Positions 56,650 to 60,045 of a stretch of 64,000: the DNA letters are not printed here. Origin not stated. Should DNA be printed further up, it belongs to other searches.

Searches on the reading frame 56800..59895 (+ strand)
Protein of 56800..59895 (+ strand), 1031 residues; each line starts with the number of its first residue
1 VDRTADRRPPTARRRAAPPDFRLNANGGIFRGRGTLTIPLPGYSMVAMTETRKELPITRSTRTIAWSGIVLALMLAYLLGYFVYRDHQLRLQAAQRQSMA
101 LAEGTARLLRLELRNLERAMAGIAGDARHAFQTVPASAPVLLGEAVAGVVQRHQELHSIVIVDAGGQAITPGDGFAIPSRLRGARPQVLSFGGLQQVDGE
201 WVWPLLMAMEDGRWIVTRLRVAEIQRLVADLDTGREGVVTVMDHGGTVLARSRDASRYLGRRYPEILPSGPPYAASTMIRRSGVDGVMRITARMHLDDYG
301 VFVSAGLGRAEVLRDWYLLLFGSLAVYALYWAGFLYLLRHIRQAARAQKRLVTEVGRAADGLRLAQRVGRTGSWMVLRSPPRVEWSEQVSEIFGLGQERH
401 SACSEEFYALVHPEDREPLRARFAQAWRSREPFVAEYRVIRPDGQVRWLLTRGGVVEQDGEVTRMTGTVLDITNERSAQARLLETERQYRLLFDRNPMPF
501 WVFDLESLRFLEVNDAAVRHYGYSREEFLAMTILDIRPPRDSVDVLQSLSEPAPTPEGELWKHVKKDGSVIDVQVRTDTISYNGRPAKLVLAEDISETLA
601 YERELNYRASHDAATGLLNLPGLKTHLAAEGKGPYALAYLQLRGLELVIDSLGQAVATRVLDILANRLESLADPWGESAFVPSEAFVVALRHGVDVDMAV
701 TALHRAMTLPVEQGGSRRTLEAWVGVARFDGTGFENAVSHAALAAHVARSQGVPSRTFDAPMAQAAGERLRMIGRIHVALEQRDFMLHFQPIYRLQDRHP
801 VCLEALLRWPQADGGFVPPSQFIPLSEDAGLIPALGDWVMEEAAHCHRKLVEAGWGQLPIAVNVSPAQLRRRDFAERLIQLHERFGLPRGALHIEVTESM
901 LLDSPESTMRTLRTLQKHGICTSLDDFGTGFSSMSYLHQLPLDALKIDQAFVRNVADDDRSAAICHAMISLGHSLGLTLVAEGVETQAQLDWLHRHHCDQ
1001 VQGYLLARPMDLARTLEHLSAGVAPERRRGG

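Call 45: search_protein_families(library=pfam, max_evalue=0.0001, proteins=[window:56800-59895:+])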
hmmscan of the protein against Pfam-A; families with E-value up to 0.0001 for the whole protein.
window:56800-59895:+ (1031 aa): 8 families
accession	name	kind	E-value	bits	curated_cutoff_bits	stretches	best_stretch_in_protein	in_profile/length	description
PF00563.25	EAL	-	4e-66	223.2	31.3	1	776-1009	4-236/236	EAL domain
PF08447.18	PAS_3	-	2.4e-28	98.7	25.6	2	383-469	2-89/89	PAS fold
PF00989.32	PAS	-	9.2e-14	51.9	22.6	1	488-581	2-97/113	PAS fold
PF13426.13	PAS_9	-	1.2e-09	38.8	27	0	498-597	2-103/103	PAS domain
PF08448.16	PAS_4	-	1.6e-09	38.4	23.1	0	388-476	23-109/110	PAS fold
PF02743.24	dCache_1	-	5e-08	33.2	45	0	219-303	150-239/240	Cache domain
PF13188.13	PAS_8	-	1.5e-06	28.3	21.8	1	488-542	2-55/65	PAS domain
PF00990.26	GGDEF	-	4.6e-06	26.9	23.8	1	609-752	1-158/161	Diguanylate cyclase, GGDEF domain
